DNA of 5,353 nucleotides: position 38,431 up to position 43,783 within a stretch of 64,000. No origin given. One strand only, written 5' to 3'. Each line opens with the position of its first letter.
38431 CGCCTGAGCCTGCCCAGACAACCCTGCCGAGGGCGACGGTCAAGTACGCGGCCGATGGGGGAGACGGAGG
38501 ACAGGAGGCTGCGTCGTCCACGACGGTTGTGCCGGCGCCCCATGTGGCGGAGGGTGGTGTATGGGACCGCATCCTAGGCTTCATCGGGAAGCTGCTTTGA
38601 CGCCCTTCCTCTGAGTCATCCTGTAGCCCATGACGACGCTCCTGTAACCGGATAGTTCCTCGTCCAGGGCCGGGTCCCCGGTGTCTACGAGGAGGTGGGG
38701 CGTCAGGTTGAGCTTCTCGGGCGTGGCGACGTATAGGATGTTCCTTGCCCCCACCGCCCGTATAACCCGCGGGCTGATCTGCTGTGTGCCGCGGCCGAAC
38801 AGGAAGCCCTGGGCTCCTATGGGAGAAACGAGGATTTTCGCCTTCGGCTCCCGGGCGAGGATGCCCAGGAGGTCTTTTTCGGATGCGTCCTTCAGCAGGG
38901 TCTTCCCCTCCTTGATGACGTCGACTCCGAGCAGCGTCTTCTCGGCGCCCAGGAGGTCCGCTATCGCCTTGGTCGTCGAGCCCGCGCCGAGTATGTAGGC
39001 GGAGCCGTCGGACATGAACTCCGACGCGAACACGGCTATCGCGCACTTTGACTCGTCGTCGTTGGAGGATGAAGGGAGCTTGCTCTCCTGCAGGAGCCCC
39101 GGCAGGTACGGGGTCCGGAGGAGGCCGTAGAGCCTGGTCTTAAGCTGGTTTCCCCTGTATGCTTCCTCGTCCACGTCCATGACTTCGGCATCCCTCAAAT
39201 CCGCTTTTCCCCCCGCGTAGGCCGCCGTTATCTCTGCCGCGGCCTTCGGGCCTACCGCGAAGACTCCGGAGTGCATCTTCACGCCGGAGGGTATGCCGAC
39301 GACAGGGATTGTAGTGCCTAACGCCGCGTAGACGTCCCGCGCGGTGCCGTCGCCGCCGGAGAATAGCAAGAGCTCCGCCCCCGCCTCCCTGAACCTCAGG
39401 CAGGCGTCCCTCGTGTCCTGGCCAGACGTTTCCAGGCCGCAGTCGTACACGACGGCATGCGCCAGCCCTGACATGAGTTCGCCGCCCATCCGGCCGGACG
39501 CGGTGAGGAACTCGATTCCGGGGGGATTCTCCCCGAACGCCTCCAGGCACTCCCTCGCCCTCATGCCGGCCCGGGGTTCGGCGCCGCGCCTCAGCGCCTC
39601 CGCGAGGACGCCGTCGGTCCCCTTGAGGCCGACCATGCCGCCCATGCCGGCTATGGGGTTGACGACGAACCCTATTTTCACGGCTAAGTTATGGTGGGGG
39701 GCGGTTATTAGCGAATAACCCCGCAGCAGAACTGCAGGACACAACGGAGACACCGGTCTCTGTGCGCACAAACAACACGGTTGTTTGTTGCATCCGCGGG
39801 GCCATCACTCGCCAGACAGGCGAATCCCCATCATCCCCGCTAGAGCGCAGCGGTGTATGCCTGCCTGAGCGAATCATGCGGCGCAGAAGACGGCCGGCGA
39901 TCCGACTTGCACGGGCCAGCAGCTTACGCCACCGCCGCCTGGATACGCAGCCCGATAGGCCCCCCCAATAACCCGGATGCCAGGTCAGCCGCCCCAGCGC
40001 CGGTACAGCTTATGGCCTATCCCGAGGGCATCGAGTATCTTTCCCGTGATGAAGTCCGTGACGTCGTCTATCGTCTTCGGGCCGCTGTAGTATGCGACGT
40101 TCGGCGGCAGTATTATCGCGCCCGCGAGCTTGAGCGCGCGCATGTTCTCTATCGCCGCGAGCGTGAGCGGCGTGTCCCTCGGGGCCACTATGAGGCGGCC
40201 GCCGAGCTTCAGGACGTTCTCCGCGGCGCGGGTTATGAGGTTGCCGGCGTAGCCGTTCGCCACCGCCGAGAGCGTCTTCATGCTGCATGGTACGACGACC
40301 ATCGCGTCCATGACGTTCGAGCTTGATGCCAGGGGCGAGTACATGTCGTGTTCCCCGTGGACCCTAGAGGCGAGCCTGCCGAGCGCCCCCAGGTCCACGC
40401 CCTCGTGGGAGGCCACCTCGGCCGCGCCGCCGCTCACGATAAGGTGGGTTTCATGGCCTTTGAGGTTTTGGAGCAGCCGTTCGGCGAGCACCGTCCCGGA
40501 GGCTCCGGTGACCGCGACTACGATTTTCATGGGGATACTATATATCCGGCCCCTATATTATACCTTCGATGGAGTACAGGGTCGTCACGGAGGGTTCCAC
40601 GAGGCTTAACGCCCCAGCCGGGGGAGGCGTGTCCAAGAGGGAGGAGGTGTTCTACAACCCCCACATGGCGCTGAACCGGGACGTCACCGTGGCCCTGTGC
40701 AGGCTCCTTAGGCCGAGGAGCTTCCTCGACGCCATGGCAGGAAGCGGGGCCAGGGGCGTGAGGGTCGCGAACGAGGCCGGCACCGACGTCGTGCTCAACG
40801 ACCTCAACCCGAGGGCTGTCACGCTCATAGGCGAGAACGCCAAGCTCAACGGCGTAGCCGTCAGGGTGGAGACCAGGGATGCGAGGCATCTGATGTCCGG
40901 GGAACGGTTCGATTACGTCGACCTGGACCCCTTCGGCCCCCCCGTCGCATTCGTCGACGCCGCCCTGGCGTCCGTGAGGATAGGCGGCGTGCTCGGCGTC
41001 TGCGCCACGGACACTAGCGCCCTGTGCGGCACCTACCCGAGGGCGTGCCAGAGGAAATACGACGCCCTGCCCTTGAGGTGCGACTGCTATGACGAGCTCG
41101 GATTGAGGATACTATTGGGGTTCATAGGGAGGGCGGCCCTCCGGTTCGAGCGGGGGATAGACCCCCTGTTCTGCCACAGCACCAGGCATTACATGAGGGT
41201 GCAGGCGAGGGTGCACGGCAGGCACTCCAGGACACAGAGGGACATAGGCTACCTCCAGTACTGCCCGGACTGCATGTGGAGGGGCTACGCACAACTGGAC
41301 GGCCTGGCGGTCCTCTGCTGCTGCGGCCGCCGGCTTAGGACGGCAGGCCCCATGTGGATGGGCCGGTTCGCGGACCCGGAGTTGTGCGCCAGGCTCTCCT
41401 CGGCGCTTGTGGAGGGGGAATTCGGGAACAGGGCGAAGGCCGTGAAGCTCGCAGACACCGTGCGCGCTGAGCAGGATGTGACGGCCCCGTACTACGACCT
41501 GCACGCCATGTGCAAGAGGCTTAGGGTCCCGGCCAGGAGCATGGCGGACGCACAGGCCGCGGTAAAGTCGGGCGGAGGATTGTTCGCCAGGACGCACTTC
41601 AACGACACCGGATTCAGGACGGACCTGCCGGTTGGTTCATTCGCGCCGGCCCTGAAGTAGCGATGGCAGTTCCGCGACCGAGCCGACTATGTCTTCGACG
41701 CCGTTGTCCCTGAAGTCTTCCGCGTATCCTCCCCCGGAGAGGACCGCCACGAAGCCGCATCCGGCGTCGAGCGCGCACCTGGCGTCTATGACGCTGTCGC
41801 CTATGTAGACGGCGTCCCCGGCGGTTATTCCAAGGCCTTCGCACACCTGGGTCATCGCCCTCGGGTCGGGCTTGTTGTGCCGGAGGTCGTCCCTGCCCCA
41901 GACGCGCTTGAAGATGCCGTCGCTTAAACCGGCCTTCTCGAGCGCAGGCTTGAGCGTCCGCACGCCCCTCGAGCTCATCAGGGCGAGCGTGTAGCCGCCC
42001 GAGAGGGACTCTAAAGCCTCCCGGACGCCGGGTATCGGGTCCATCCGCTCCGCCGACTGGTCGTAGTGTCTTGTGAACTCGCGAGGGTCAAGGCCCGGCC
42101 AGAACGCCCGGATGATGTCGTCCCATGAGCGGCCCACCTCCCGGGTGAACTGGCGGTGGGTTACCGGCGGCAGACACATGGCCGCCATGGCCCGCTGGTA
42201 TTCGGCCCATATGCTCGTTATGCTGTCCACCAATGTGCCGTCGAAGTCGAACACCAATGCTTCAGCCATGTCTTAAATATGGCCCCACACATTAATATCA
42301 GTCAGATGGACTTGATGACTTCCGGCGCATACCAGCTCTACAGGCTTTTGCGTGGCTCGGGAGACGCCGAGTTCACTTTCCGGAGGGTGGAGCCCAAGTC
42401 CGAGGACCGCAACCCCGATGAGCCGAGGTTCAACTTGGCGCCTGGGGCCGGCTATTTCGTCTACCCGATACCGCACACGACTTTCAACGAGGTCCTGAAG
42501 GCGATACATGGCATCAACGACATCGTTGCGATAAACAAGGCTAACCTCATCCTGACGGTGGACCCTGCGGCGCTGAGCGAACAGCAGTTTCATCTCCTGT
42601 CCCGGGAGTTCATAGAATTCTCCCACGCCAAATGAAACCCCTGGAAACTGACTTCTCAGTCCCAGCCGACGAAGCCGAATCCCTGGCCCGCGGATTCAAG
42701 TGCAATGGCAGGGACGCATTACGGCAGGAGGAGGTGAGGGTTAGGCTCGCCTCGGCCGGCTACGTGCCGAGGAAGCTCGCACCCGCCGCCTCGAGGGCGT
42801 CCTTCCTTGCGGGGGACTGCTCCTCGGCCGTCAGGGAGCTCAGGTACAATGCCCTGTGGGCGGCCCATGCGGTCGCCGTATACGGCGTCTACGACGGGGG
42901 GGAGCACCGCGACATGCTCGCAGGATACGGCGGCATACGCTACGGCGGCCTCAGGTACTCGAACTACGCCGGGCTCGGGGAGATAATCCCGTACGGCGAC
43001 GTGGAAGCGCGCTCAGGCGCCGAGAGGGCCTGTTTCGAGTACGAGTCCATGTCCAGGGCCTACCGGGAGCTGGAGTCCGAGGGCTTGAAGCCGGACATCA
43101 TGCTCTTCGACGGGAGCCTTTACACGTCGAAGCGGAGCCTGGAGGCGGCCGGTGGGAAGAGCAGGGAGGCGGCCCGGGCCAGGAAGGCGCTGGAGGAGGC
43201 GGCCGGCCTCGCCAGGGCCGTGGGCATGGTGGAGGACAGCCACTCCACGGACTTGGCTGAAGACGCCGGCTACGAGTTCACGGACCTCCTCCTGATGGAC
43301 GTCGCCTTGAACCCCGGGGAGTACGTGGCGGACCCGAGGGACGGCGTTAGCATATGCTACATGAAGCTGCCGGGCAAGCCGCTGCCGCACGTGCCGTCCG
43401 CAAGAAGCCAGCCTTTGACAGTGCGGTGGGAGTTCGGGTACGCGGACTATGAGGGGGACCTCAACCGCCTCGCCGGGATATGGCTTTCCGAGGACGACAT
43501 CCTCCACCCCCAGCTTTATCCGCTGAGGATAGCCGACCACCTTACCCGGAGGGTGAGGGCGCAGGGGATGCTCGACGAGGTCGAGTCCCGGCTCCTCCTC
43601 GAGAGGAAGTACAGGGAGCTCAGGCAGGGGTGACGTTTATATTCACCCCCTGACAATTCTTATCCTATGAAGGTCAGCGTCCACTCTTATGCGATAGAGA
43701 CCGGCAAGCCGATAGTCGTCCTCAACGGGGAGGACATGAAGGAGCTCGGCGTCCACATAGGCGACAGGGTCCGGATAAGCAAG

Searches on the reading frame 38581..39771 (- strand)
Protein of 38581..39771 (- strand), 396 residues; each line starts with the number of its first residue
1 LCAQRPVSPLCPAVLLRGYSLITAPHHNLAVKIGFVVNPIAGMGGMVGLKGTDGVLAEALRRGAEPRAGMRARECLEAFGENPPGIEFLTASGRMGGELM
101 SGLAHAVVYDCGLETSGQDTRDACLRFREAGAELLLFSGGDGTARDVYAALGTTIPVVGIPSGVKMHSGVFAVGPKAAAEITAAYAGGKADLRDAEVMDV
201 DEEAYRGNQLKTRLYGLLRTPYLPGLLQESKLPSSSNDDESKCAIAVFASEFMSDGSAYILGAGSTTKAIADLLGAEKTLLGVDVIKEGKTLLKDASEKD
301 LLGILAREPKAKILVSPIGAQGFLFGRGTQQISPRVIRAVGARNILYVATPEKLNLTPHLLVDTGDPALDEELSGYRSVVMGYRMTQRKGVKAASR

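Call 56: search_protein_families(library=pfam, proteins=[window:38581-39771:-], max_evalue=0.001)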
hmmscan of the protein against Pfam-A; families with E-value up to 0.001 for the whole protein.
window:38581-39771:- (396 aa): 4 families
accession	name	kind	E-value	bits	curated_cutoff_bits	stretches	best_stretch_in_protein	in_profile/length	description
PF01513.26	NAD_kinase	-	1.3e-18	68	25.5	1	33-185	1-125/130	ATP-NAD kinase N-terminal domain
PF20143.4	NAD_kinase_C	-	7.3e-13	48.8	23.7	1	255-385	2-120/126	ATP-NAD kinase C-terminal domain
PF00781.29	DAGK_cat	-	0.00021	21.3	23.6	1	108-163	31-90/125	Diacylglycerol kinase catalytic domain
PF00455.28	DeoRC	-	0.00079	19.8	31.8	0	240-280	4-44/160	DeoR C terminal sensor domain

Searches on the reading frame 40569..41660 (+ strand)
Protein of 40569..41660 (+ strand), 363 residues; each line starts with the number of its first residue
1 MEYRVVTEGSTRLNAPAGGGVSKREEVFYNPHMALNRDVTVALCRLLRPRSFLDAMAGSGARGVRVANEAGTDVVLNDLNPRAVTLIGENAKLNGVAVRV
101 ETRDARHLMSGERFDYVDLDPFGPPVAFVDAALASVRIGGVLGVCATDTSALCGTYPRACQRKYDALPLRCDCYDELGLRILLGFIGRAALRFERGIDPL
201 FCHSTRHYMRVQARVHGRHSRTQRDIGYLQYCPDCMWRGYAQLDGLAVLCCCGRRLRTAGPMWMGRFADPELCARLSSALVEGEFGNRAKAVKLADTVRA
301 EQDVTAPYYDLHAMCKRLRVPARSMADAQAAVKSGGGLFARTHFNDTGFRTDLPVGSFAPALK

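Call 56: search_protein_families(library=pfam, proteins=[window:40569-41660:+], max_evalue=0.001)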
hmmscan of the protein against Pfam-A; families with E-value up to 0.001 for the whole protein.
window:40569-41660:+ (363 aa): 4 families
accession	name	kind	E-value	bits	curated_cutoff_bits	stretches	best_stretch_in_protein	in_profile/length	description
PF02005.22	TRM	-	3.9e-86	290.1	27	1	20-359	13-372/376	N2,N2-dimethylguanosine tRNA methyltransferase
PF02475.24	TRM5-TYW2_MTfase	-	3.4e-06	27.5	28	1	52-142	40-133/164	TRM5/TYW2 methyltransferase domain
PF03602.21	Cons_hypoth95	-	0.00026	21.2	24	1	47-121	40-121/182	Conserved hypothetical protein 95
PF13649.12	Methyltransf_25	-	0.00053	21.1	27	0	53-117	2-68/97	Methyltransferase domain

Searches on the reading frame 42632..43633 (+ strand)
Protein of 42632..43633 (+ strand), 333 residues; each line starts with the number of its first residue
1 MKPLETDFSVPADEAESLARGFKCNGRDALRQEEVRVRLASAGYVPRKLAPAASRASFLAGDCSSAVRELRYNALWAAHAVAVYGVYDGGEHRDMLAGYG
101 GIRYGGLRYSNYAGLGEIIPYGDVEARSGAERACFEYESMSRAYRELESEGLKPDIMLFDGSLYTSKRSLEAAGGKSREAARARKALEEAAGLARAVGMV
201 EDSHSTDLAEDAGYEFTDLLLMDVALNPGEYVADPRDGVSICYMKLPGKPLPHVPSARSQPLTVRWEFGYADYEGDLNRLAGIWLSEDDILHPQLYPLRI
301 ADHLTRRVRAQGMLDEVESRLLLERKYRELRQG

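Call 8: search_protein_families(library=pfam, proteins=[window:42632-43633:+], max_evalue=0.01)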
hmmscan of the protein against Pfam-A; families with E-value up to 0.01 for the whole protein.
window:42632-43633:+ (333 aa): 1 family
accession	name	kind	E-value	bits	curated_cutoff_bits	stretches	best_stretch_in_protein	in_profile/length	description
PF09376.16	NurA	-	1.1e-06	28.8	21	1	140-241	73-185/254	NurA domain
